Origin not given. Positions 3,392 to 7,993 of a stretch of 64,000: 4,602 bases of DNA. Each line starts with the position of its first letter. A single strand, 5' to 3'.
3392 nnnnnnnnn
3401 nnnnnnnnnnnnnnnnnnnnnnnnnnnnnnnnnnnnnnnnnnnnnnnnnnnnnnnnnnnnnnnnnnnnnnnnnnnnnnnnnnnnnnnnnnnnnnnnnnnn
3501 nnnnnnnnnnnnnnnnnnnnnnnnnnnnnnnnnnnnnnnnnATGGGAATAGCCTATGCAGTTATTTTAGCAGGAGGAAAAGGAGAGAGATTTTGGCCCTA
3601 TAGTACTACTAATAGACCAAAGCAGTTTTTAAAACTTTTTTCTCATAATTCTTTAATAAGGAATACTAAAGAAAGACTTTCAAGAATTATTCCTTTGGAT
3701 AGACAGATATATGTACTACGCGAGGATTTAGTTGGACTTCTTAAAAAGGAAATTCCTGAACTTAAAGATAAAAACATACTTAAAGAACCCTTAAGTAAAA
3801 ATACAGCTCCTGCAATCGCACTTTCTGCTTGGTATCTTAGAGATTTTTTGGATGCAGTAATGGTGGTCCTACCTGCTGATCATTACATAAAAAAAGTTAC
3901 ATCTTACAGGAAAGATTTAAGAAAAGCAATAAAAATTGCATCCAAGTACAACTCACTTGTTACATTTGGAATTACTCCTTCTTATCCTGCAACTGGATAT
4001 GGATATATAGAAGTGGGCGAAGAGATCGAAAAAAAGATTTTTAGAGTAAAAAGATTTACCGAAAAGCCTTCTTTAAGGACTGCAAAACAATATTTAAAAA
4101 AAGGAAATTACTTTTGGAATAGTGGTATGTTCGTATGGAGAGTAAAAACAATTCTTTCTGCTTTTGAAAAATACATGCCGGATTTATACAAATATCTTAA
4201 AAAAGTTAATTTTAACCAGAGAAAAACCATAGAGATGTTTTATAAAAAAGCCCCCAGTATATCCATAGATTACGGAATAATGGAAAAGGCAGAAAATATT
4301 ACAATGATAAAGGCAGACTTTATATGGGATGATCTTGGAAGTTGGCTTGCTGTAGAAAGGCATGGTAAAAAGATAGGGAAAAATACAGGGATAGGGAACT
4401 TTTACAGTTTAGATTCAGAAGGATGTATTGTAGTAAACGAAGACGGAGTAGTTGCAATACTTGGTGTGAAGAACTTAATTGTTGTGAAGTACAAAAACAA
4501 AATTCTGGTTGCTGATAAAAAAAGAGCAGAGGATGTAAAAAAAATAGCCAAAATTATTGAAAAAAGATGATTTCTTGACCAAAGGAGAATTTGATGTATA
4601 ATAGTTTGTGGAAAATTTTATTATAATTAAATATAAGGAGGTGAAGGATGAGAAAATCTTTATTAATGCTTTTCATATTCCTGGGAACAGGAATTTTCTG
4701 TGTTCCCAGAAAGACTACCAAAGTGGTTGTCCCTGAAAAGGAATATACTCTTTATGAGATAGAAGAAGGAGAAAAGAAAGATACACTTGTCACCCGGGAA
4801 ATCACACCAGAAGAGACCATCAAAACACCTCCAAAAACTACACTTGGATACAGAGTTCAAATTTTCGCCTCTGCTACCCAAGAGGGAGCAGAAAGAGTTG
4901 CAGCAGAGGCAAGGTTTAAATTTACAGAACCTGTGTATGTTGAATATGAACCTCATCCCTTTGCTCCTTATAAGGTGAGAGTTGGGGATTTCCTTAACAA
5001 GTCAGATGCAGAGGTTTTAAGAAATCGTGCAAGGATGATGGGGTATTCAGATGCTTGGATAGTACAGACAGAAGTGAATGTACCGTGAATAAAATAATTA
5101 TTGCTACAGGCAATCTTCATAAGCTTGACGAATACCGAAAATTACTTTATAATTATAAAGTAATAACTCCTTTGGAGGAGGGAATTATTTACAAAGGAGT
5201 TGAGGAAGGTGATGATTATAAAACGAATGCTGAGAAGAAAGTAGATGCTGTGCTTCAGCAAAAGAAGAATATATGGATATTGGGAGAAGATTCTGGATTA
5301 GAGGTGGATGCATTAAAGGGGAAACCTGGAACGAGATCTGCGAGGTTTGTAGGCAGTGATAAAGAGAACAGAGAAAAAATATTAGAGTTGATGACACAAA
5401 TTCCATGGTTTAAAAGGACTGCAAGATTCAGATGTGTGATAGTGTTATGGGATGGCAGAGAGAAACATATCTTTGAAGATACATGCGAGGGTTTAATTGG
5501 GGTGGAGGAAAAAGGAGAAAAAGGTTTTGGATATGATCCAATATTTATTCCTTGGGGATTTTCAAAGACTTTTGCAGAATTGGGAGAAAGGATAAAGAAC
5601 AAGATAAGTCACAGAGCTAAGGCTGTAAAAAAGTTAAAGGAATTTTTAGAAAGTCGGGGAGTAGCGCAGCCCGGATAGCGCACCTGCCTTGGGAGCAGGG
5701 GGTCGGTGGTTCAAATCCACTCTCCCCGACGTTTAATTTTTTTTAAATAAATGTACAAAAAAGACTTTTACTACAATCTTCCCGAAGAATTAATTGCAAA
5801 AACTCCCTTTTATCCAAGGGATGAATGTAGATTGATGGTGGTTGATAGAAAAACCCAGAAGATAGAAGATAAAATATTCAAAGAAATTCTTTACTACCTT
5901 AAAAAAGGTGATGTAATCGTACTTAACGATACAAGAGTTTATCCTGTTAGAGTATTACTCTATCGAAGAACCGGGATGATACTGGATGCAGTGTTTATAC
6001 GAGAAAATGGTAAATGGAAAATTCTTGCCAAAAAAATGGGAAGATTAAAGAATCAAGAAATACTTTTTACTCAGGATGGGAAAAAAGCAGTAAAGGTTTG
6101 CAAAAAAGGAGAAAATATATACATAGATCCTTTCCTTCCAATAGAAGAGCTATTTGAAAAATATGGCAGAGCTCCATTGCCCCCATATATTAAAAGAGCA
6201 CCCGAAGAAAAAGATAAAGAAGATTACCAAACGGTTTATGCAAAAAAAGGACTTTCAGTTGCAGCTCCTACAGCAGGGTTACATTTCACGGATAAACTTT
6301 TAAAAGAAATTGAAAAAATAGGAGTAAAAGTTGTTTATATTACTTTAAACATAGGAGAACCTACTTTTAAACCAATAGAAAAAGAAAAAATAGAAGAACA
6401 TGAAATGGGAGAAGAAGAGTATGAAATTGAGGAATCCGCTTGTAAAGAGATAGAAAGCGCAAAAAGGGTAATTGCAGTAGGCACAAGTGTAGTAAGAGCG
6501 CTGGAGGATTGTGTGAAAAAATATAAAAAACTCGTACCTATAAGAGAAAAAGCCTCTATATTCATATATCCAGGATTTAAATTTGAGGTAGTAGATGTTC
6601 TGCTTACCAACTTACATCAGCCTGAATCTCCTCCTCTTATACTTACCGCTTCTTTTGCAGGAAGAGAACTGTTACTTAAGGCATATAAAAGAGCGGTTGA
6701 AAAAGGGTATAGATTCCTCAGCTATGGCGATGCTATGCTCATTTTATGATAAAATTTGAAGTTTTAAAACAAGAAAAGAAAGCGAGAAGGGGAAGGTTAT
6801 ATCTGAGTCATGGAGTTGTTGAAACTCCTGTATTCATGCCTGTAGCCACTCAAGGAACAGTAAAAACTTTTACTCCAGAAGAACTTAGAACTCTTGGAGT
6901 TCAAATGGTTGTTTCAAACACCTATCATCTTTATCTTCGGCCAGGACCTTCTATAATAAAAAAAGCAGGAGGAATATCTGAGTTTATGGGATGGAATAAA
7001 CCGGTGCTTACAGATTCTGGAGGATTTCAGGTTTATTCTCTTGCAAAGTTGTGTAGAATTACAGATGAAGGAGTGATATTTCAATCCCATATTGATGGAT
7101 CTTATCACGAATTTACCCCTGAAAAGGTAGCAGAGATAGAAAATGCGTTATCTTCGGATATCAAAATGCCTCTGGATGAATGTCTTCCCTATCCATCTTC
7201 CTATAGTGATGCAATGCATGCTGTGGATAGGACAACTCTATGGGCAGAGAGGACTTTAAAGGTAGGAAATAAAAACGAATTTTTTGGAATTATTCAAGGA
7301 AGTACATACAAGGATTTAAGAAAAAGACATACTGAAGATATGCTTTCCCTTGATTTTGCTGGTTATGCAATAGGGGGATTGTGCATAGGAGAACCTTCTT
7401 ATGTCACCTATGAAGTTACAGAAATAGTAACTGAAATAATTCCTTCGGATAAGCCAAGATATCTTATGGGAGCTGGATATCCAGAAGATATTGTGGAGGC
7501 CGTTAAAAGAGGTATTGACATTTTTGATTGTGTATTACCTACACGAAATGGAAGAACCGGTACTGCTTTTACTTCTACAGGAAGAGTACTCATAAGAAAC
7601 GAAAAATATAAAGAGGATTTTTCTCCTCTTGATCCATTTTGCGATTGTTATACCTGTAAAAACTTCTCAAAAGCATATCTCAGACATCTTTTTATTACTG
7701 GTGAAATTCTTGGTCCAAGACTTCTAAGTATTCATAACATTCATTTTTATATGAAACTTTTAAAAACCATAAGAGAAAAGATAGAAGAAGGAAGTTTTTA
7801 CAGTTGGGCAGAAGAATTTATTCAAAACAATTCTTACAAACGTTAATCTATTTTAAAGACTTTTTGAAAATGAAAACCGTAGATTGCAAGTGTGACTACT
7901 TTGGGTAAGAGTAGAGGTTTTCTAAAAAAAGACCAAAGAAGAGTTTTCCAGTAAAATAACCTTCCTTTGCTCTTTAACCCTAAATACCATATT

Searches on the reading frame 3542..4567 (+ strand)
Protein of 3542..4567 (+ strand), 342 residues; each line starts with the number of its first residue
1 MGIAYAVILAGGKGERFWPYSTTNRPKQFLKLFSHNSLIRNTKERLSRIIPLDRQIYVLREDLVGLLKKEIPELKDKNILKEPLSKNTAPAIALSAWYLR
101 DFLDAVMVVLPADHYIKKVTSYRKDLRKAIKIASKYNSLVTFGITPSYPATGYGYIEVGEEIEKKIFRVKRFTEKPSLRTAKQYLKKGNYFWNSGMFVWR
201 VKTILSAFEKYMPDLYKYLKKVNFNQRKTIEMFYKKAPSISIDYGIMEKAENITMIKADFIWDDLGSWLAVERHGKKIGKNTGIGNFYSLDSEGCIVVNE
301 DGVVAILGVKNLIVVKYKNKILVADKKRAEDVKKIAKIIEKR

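Call 36: search_protein_families(library=ncbifam, proteins=[window:3542-4567:+], max_evalue=0.00001)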
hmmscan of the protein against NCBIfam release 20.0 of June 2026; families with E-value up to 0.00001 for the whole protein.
window:3542-4567:+ (342 aa): 4 families
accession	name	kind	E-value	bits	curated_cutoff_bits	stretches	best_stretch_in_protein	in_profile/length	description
TIGR01479.1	GMP_PMI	equivalog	1e-89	301.5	372.95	1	6-340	3-346/467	mannose-1-phosphate guanylyltransferase/mannose-6-phosphate isomerase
NF012004.0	PRK15460.1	equivalog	4.7e-64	216.8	859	1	5-339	7-355/478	mannose-1-phosphate guanyltransferase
NF041173.1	Sug_nt_acttase_Thmprot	equivalog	5.2e-08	32.2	600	1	6-266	3-215/405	bifunctional sugar-1-phosphate nucleotidylyltransferase/acetyltransferase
TIGR03992.1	Arch_glmU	subfamily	1.7e-07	30.5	292.1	1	5-207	2-183/393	bifunctional sugar-1-phosphate nucleotidylyltransferase/acetyltransferase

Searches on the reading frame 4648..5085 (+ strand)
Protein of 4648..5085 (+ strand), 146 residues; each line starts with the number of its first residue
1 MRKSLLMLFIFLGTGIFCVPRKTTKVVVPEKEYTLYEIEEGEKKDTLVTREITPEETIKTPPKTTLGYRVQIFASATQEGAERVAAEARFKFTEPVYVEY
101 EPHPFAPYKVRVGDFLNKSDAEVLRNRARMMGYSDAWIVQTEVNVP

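Call 36: search_protein_families(library=ncbifam, proteins=[window:4648-5085:+], max_evalue=0.00001)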
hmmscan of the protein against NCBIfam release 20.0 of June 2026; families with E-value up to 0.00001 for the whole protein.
window:4648-5085:+ (146 aa): 1 family
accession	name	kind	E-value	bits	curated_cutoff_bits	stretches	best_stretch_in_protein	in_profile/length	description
NF047735.1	MPL36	exception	1.6e-06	28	430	1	40-134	208-299/305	RlpA family plasminogen-binding lipoprotein MPL36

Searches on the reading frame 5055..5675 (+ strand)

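Call 36: search_protein_families(library=ncbifam, proteins=[window:5055-5675:+], max_evalue=0.00001)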
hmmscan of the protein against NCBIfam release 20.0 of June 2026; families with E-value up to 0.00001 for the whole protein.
window:5055-5675:+ (207 aa): 8 families
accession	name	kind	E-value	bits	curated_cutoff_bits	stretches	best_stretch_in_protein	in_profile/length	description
NF011397.0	PRK14822.1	equivalog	7.6e-52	175.5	234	1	12-200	2-195/201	XTP/dITP diphosphatase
TIGR00042.1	TIGR00042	equivalog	9.2e-50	168.6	145.35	1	13-198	1-183/184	RdgB/HAM1 family non-canonical purine NTP pyrophosphatase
NF011398.0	PRK14823.1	equivalog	6.7e-47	159.8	272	1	13-200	2-190/191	non-canonical purine NTP diphosphatase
NF011399.0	PRK14824.1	subfamily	5.4e-40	137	267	1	11-200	2-202/206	putative deoxyribonucleotide triphosphate pyrophosphatase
NF011396.0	PRK14821.1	equivalog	5.7e-39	133.6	203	1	13-200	2-182/185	XTP/dITP diphosphatase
NF011401.0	PRK14826.1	equivalog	8.5e-36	123.4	268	1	12-199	9-217/226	putative deoxyribonucleotide triphosphate pyrophosphatase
NF002698.0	PRK02491.1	equivalog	5.8e-32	111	301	1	10-197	126-319/328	nucleoside-triphosphate diphosphatase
NF011400.0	PRK14825.1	equivalog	1e-18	67.8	246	1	14-198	4-194/199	putative deoxyribonucleotide triphosphate pyrophosphatase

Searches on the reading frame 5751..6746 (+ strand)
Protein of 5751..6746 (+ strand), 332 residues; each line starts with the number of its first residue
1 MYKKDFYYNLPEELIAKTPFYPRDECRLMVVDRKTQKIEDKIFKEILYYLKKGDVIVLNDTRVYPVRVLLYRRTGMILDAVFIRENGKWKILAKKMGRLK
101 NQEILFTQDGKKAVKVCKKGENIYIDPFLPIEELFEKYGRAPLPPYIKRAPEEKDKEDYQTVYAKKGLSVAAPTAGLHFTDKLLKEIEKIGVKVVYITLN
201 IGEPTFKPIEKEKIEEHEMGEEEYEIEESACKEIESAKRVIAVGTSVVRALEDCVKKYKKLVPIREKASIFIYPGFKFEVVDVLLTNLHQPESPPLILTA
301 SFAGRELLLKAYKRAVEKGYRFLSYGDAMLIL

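Call 36: search_protein_families(library=ncbifam, proteins=[window:5751-6746:+], max_evalue=0.00001)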
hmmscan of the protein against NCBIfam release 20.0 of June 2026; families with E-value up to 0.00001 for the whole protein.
window:5751-6746:+ (332 aa): 3 families
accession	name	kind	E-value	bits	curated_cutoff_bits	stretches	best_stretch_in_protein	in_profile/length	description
NF001140.0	PRK00147.1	equivalog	1.4e-109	366.2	324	1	2-332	2-343/346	tRNA preQ1(34) S-adenosylmethionine ribosyltransferase-isomerase QueA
TIGR00113.1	queA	equivalog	2.3e-97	326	267.45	1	1-332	2-345/345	tRNA preQ1(34) S-adenosylmethionine ribosyltransferase-isomerase QueA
NF002398.0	PRK01424.1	equivalog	9.8e-61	205.9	588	2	153-331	181-362/366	tRNA preQ1(34) S-adenosylmethionine ribosyltransferase-isomerase QueA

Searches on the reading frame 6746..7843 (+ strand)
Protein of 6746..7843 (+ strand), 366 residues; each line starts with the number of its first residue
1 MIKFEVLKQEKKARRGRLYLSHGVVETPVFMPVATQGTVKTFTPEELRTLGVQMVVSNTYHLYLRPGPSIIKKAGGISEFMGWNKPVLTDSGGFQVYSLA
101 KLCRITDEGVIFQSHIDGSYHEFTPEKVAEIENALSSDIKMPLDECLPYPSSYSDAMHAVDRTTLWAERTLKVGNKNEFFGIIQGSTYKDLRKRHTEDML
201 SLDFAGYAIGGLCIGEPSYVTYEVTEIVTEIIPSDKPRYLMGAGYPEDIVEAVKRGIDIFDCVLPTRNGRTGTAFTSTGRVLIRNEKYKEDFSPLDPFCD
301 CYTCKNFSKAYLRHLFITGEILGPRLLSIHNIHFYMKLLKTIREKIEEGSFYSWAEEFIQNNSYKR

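Call 36: search_protein_families(library=ncbifam, proteins=[window:6746-7843:+], max_evalue=0.00001)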
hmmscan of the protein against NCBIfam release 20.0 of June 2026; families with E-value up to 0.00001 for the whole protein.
window:6746-7843:+ (366 aa): 4 families
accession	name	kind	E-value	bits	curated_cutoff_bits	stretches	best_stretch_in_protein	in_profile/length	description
TIGR00430.1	Q_tRNA_tgt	equivalog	7.2e-148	492.5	306.75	1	4-362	1-363/368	tRNA guanosine(34) transglycosylase Tgt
TIGR00449.1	tgt_general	superfamily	3.3e-141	470.4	47.6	1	4-362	1-362/367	tRNA-guanine transglycosylase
TIGR00432.2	arcsn_tRNA_tgt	equivalog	1e-45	156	350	2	106-357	86-329/441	tRNA guanosine(15) transglycosylase TgtA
NF040592.1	tRNA_mod_ArcS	equivalog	1e-09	37.6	440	1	227-361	120-235/575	archaeosine synthase subunit alpha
